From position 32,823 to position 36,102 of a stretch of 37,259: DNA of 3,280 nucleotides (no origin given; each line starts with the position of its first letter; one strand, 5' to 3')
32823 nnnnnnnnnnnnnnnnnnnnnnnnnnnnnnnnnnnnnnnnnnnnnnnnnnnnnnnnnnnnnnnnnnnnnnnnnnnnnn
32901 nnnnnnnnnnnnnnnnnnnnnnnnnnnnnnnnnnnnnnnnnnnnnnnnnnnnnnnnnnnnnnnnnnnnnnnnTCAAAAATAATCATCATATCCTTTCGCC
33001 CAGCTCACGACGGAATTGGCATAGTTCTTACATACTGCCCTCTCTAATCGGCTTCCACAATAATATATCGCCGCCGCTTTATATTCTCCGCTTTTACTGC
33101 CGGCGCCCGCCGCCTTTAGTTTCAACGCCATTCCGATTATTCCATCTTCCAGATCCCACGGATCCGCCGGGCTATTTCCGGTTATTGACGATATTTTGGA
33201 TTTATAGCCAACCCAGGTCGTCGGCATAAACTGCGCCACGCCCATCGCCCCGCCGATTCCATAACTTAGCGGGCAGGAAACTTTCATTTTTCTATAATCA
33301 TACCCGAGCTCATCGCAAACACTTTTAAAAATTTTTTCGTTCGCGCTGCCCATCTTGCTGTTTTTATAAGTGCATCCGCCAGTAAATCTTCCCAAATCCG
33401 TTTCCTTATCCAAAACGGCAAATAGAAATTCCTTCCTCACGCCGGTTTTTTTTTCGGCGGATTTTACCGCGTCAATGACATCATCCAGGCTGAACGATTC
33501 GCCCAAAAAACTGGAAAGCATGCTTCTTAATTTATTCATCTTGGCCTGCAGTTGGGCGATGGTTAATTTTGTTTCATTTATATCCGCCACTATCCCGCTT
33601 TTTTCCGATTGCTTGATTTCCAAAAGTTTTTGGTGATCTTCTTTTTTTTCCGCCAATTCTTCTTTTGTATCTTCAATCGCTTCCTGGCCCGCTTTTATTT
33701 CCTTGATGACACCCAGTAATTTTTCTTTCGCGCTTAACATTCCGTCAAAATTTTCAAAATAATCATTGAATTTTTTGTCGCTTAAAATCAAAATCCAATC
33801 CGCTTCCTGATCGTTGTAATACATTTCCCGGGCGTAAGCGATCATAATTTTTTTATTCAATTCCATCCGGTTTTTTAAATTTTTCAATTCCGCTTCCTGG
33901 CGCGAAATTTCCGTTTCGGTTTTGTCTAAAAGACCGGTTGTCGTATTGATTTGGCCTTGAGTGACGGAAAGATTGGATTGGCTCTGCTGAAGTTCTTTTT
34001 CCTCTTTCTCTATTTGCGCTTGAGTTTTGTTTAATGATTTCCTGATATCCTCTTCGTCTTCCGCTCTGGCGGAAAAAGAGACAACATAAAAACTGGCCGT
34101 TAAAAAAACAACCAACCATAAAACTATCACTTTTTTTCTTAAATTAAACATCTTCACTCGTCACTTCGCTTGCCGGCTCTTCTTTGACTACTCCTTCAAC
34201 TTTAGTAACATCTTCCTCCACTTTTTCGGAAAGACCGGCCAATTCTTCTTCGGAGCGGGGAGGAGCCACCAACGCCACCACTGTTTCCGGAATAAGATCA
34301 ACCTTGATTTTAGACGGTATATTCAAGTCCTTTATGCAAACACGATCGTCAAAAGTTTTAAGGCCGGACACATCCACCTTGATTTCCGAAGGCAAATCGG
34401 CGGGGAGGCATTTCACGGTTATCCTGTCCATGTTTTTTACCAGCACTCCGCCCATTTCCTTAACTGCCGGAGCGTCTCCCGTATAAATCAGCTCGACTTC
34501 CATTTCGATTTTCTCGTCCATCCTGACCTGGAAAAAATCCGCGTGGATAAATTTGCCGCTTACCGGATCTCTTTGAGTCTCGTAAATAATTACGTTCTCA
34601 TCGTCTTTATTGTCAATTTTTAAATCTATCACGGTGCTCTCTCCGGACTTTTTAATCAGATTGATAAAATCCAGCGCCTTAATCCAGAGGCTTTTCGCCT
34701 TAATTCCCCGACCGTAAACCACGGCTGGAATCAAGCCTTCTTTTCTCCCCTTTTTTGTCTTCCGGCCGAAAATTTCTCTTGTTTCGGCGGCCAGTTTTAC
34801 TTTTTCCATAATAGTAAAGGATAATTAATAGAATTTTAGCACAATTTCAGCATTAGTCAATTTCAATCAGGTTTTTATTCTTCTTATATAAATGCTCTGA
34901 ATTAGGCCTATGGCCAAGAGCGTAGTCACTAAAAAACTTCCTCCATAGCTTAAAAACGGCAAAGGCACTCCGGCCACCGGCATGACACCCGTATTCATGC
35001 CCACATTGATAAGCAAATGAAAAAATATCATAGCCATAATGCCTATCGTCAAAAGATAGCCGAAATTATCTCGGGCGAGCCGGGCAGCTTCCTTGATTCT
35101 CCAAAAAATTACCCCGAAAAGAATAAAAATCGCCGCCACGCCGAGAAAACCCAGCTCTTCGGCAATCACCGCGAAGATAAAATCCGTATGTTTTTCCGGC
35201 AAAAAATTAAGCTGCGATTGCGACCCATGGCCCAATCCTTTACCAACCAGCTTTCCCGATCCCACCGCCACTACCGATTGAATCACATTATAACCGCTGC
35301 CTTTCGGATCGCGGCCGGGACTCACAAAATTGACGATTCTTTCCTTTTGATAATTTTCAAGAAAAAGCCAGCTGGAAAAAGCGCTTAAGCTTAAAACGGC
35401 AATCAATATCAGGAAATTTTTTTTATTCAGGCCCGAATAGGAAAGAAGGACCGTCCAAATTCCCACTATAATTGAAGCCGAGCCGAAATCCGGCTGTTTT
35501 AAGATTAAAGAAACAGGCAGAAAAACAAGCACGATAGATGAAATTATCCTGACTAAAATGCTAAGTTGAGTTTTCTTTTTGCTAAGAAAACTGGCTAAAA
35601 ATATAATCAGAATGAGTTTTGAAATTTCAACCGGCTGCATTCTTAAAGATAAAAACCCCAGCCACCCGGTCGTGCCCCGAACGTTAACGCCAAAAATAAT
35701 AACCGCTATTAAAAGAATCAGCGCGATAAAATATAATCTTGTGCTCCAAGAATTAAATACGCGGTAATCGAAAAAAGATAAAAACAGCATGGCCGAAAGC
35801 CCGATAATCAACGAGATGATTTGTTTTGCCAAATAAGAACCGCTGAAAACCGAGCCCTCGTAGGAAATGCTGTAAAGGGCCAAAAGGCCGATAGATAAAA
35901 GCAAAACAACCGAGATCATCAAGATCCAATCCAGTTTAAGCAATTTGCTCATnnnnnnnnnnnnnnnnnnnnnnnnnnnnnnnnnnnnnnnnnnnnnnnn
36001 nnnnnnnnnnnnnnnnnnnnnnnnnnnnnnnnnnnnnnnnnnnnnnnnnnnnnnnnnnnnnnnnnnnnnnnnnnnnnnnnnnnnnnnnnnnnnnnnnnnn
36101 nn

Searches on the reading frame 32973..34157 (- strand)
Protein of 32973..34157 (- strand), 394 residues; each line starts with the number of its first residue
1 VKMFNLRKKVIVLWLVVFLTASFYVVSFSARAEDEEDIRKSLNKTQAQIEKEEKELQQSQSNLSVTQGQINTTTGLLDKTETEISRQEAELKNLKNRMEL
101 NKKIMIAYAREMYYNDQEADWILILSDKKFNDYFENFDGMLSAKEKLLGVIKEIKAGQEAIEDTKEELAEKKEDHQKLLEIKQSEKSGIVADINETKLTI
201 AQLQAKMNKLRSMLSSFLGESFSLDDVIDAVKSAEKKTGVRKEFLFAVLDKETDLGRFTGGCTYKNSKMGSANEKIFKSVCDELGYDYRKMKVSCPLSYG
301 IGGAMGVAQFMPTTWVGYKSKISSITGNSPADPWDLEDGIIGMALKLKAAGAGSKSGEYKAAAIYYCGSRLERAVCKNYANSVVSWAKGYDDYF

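Call 71: search_protein_families(library=pfam, proteins=[window:32973-34157:-], max_evalue=0.00001)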
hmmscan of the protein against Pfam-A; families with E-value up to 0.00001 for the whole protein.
window:32973-34157:- (394 aa): 1 family
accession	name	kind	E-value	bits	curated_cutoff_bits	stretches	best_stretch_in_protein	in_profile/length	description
PF13406.11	SLT_2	-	2.2e-07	30.8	24.3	1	229-351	75-200/292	Transglycosylase SLT domain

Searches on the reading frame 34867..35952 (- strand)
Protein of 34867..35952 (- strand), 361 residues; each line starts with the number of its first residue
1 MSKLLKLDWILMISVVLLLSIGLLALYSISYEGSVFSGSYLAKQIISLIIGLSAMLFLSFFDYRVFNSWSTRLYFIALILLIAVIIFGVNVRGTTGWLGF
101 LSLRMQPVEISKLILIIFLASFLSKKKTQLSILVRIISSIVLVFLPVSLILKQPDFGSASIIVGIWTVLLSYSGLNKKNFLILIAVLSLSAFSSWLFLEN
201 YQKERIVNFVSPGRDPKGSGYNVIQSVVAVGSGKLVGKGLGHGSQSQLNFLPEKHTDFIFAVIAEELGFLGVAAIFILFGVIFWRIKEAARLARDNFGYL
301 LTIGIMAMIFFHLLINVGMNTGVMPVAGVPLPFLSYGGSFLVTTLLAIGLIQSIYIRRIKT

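Call 71: search_protein_families(library=pfam, proteins=[window:34867-35952:-], max_evalue=0.00001)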
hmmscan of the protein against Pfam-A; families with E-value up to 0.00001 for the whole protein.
window:34867-35952:- (361 aa): 1 family
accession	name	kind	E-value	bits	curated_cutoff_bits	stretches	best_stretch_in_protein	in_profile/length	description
PF01098.24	FTSW_RODA_SPOVE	-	1.2e-94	317.7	26.4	1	11-355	3-351/356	Cell cycle protein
